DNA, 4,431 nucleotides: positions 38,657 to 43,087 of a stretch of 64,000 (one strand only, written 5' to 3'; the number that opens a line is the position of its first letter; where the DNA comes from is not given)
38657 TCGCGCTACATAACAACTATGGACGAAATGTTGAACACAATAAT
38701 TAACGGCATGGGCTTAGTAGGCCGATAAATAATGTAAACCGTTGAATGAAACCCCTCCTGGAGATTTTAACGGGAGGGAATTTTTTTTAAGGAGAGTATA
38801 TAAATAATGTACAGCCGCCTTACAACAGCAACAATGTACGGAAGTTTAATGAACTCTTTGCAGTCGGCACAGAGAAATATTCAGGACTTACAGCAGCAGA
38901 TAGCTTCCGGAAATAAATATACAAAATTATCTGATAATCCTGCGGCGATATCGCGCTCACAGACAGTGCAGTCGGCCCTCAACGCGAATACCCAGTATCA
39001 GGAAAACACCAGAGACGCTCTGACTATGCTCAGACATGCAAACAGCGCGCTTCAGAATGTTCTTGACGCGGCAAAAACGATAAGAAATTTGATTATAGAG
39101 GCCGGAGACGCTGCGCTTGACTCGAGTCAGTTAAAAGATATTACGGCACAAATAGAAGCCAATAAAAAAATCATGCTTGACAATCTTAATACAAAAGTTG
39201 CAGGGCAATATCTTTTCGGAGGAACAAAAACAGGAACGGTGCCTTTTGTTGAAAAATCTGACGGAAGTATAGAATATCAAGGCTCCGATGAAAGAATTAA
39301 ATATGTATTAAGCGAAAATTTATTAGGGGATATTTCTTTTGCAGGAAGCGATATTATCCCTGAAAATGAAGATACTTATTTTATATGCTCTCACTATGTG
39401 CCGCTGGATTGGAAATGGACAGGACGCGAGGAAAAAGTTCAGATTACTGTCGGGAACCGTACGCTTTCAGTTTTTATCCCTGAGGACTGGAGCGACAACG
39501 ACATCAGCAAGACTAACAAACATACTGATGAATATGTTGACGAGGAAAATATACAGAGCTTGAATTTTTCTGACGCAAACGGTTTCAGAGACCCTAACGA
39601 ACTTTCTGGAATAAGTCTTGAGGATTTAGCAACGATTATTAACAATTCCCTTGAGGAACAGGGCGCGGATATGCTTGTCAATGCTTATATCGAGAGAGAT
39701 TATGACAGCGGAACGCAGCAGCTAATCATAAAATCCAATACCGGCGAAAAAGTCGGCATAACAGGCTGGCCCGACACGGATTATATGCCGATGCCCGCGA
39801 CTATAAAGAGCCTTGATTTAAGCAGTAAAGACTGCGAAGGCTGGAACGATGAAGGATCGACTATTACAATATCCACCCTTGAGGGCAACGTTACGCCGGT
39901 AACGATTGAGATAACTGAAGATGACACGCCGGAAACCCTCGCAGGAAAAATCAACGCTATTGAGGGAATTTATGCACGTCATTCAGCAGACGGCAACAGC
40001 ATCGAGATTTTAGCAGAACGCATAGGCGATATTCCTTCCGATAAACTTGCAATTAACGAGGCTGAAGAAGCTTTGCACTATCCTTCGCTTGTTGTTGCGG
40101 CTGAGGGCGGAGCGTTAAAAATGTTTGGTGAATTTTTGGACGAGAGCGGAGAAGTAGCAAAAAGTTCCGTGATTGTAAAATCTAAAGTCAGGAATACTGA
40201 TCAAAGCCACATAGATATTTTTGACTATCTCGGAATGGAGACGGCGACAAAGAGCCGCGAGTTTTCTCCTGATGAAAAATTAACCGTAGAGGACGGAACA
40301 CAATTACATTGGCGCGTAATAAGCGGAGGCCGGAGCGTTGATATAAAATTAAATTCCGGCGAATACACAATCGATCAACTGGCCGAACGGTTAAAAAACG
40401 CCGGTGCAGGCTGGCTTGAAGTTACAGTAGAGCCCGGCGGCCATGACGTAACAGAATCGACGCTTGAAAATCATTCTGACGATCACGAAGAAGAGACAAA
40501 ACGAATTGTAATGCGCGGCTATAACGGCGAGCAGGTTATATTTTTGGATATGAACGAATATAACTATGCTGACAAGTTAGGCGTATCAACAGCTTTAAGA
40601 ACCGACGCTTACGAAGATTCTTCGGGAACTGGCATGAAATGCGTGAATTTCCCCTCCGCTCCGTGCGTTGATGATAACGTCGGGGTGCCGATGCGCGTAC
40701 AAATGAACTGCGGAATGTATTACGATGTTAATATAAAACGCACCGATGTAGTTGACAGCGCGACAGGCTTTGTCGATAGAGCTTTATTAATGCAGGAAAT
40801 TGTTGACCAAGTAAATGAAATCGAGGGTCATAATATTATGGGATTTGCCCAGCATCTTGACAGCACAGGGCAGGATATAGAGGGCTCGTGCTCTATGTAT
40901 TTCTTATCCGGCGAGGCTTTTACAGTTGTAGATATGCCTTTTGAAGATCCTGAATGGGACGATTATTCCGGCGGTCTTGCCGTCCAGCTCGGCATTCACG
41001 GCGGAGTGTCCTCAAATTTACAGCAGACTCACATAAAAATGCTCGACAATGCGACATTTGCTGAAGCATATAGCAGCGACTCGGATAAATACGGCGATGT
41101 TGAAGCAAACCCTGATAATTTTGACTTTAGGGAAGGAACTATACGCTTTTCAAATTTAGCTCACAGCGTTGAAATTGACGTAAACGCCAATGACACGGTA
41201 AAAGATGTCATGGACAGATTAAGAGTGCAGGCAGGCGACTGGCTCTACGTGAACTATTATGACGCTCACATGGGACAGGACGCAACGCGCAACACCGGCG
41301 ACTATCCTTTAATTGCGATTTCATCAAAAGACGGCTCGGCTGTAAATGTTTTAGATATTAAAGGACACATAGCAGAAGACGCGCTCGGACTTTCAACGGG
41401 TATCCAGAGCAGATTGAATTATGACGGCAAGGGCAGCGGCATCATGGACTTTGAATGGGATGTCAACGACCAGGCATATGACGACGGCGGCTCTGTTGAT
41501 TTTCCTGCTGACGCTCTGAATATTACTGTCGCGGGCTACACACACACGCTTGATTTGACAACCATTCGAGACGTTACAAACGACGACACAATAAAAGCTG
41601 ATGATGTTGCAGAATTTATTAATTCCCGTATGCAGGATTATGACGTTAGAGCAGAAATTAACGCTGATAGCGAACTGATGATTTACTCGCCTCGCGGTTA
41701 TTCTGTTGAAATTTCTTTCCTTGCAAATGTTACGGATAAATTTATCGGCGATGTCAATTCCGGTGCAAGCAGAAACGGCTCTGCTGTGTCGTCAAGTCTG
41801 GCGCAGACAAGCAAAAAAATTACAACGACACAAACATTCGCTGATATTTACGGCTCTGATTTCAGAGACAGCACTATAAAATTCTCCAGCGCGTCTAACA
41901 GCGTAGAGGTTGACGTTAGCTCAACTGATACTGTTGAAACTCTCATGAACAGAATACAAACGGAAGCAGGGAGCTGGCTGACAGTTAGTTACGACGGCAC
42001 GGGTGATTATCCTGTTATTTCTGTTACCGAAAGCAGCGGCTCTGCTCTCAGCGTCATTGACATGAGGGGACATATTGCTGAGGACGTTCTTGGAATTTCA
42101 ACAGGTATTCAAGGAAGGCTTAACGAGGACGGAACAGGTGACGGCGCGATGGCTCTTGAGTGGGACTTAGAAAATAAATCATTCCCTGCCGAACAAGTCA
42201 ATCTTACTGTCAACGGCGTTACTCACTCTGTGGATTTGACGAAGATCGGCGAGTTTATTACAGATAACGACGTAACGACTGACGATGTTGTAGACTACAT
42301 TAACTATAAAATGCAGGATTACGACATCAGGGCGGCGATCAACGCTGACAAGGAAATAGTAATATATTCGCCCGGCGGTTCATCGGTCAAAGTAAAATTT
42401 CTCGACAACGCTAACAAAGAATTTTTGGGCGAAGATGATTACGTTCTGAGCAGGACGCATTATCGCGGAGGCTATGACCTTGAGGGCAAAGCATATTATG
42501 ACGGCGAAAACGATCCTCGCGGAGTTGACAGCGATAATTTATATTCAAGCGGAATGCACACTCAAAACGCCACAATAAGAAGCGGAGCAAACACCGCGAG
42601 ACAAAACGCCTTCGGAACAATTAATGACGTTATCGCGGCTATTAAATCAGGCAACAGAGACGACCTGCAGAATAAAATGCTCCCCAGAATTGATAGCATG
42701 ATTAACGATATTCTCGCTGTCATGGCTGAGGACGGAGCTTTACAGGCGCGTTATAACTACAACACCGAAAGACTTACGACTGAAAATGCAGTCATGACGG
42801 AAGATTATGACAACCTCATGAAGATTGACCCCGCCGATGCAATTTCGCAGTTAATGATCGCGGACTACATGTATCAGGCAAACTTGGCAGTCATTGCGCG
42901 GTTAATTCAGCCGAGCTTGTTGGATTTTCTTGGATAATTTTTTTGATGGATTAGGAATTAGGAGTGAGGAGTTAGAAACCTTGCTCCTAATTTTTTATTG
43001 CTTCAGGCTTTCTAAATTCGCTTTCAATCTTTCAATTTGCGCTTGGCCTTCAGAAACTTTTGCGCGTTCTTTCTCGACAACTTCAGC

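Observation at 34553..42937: Both hook-filament junction proteins are giants (FlgK 1391 aa, FlgL 1376 aa)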

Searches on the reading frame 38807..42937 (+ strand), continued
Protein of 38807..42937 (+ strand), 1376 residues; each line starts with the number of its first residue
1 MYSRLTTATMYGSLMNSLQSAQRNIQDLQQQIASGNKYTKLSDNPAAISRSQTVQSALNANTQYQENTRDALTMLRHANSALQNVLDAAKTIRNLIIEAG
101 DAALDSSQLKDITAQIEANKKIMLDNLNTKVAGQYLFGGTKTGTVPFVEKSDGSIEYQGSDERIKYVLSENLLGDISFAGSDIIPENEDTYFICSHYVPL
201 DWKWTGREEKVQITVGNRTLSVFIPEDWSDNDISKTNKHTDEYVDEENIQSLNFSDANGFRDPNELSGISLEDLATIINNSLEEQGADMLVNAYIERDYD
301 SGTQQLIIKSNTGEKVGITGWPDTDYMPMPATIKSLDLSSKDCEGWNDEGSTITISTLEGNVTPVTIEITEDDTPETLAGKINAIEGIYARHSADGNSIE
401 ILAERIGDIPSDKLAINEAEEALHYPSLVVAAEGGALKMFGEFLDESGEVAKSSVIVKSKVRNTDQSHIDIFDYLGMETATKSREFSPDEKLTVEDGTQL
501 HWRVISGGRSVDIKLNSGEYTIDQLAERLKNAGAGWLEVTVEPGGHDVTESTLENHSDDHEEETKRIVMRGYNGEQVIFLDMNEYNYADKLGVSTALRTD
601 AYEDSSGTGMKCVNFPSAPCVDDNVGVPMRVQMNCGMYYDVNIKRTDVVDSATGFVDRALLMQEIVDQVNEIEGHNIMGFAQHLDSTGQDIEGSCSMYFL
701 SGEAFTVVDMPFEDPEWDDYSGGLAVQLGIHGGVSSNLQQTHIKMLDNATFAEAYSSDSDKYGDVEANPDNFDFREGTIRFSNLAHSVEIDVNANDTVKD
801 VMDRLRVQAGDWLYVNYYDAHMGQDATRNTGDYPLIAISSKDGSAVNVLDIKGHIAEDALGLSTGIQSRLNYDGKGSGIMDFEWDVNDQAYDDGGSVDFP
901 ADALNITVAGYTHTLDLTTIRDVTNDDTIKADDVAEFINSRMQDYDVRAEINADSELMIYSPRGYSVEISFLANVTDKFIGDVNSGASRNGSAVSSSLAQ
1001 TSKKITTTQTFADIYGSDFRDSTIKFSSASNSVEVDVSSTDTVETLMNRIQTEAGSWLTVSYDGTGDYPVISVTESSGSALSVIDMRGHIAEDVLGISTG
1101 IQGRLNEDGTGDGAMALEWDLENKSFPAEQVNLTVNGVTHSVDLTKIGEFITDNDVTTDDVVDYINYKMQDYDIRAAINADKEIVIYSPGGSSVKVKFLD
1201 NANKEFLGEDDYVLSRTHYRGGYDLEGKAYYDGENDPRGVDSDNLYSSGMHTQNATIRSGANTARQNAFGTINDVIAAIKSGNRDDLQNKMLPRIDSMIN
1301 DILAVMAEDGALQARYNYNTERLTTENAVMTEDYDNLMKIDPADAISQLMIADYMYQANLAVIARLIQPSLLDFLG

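Call 79: fold_search(model_id=the predicted structure, library=viral)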
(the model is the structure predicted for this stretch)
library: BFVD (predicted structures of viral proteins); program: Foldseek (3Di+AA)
matches with E <= 10: 488; with E <= 0.001: 7
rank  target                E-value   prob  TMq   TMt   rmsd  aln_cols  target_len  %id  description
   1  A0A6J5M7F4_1          3.7e-08  0.97  0.11  0.13  35.5      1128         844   10  Uncharacterized protein [uncultured Caudovirales phage]
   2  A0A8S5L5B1            1.7e-07  0.60  0.07  0.08  44.5      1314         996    8  Putative penton capsid protein [MELD virus sp.]
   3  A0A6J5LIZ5            1.6e-06  0.94  0.09  0.09  33.6       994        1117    9  Tail sheath protein [uncultured Caudovirales phage]
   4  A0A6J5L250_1          3.0e-06  0.98  0.07  0.09  24.9       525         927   11  Baseplate protein J-like [uncultured Caudovirales phage]
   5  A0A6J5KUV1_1          7.8e-06  0.94  0.07  0.07  26.6       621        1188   11  Baseplate protein J-like [uncultured Caudovirales phage]
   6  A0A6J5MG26            7.0e-05  0.99  0.08  0.20  23.1       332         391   13  Uncharacterized protein [uncultured Caudovirales phage]
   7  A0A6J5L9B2            2.8e-04  0.09  0.06  0.05  38.8      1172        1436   10  Baseplate protein J-like [uncultured Caudovirales phage]
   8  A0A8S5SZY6            1.4e-03  0.69  0.07  0.08  28.8       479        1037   13  Tail sheath protein [Myoviridae sp. ctWb16]
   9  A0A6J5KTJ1            1.4e-03  0.23  0.07  0.11  30.0       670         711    9  Uncharacterized protein [uncultured Caudovirales phage]
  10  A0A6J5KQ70            2.0e-03  0.98  0.09  0.20  12.7       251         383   14  Uncharacterized protein [uncultured Caudovirales phage]
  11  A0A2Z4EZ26            4.4e-03  0.18  0.06  0.11  26.9       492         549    8  (no name in the UniProt tables at hand)
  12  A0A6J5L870            6.2e-03  0.44  0.09  0.12  24.5       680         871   10  Uncharacterized protein [uncultured Caudovirales phage]
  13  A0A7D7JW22            6.6e-03  0.08  0.07  0.08  61.7      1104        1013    9  (no name in the UniProt tables at hand)
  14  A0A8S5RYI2            7.3e-03  0.14  0.05  0.08  33.9       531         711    9  Tail collar fiber protein [Myoviridae sp. ctNQV2]
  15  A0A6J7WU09            9.9e-03  0.92  0.08  0.10  16.8       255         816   11  Uncharacterized protein [uncultured Caudovirales phage]
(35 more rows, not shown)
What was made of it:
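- BFVD gives low-TM matches to phage sheath and baseplate proteins (call 79). The viral matches have TM-scores of about 0.1 (call 79).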

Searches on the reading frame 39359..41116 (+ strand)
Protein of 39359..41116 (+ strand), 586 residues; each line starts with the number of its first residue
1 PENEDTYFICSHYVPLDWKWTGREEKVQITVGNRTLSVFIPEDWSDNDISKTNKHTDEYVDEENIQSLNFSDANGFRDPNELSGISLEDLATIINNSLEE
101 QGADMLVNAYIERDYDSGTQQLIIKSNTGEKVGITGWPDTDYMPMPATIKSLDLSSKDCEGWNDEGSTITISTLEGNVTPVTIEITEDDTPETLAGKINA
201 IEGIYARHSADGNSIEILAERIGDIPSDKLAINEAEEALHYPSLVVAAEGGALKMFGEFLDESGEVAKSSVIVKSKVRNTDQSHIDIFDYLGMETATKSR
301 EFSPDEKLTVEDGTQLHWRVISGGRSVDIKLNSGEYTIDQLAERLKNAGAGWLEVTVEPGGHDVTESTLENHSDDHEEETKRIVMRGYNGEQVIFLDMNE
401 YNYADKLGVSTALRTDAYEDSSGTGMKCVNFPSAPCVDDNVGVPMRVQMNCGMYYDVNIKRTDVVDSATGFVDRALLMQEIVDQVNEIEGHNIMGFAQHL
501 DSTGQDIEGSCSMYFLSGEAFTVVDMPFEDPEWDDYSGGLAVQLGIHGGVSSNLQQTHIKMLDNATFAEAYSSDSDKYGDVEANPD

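Call 62: search_protein_representatives(protein=window:39359-41116:+)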
Query: 586 residues. Proteins with E-value up to 0.001 (for the whole library): 41; up to 1e-10: 36; up to 1e-30: 24. The best 41 are listed.
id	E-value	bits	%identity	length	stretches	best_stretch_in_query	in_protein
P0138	9.5e-261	883.1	65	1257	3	165-585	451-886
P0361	3.3e-216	736.1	69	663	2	182-578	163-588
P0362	3.6e-130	452.0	48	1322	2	160-570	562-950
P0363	1.5e-127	443.4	55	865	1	164-564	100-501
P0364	1.8e-103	363.8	43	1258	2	165-566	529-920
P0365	4.1e-90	319.7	58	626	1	298-568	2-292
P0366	3.2e-85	303.6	76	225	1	398-573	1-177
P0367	2.4e-62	228.1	35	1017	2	9-553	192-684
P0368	4.2e-59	217.4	41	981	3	1-188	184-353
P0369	7.3e-58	213.3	34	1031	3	242-553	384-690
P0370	1.9e-56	208.6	36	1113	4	246-552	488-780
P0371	2.6e-56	208.2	48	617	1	322-563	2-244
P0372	6.7e-56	206.8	64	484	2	1-179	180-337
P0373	2.4e-50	188.5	38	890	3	6-147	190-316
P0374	1.2e-46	176.3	63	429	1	2-156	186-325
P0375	6.0e-46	173.9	35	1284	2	275-552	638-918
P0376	6.9e-46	173.7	34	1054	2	1-552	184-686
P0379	4.9e-41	157.7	31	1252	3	278-551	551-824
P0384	1.4e-27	113.3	31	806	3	278-557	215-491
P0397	1.2e-06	44.1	33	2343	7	169-246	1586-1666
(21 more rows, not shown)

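Call 77: list_cluster_members(proteins=[P0362, P0364, P0367, P0369, P0370, P0375, P0376, P0379, P0384, P0397])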
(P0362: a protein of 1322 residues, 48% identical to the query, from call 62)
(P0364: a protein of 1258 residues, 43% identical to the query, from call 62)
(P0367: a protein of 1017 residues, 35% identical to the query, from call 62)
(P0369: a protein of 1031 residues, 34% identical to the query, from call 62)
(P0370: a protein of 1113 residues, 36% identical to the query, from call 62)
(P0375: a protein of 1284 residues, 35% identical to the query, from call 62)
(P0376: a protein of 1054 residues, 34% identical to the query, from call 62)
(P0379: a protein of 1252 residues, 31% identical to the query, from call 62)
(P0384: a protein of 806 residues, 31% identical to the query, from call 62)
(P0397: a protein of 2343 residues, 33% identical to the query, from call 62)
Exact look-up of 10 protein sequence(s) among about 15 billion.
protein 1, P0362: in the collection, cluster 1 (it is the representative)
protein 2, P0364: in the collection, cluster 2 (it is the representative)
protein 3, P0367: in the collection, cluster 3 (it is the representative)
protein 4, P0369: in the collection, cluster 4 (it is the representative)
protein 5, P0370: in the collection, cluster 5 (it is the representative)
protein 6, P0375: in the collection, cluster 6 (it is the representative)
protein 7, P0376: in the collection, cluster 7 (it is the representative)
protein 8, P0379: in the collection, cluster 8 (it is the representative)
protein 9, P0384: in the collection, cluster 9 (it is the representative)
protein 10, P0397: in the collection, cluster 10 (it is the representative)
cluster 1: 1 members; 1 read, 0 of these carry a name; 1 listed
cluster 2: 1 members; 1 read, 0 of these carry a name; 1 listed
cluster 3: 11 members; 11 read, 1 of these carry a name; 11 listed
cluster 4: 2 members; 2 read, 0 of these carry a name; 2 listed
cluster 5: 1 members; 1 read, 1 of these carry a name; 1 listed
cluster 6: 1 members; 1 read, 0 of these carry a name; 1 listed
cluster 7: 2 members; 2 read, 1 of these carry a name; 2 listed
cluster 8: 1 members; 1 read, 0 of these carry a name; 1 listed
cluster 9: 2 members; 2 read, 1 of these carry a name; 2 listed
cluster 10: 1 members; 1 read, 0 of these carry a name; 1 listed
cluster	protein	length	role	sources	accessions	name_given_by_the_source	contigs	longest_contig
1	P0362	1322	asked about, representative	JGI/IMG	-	-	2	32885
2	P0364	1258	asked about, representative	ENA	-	-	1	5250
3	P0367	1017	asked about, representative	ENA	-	-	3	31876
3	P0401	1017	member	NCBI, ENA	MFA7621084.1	MAG: flagellar hook-associated protein FlgL [Aminobacteriaceae bacterium]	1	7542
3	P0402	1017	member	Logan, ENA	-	-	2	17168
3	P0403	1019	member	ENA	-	-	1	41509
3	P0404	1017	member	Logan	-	-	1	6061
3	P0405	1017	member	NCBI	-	-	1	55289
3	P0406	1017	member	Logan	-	-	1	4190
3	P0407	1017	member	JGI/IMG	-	-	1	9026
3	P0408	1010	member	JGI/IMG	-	-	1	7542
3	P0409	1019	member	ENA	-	-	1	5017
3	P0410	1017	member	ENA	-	-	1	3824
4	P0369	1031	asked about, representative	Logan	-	-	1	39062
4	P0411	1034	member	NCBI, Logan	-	-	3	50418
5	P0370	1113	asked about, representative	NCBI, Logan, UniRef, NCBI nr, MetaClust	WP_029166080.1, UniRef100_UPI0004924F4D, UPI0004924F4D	flagellar hook-associated protein FlgL [Aminiphilus circumscriptus] | flagellar hook-associated protein FlgL n=1 Tax=Aminiphilus circumscriptus TaxID=290732 ... | status=active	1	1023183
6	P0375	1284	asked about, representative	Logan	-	-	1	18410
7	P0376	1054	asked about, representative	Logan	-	-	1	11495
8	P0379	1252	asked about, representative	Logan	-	-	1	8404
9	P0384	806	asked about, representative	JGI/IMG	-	flagellar hook-associated protein 3 FlgL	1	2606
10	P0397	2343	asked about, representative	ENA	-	-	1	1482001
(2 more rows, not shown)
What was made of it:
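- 39377..41116 (+): FlgL residues 191-770: proximal insert A (four IN-type modules). It is highly conserved, has three invariant cysteines (194, 620, 635), and is restricted to Synergistales FlgL. Named relatives in call 77.
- The FlgL insert also occurs in Aminobacteriaceae, Aminiphilus circumscriptus and a Synergistales MAG (calls 62, 77).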
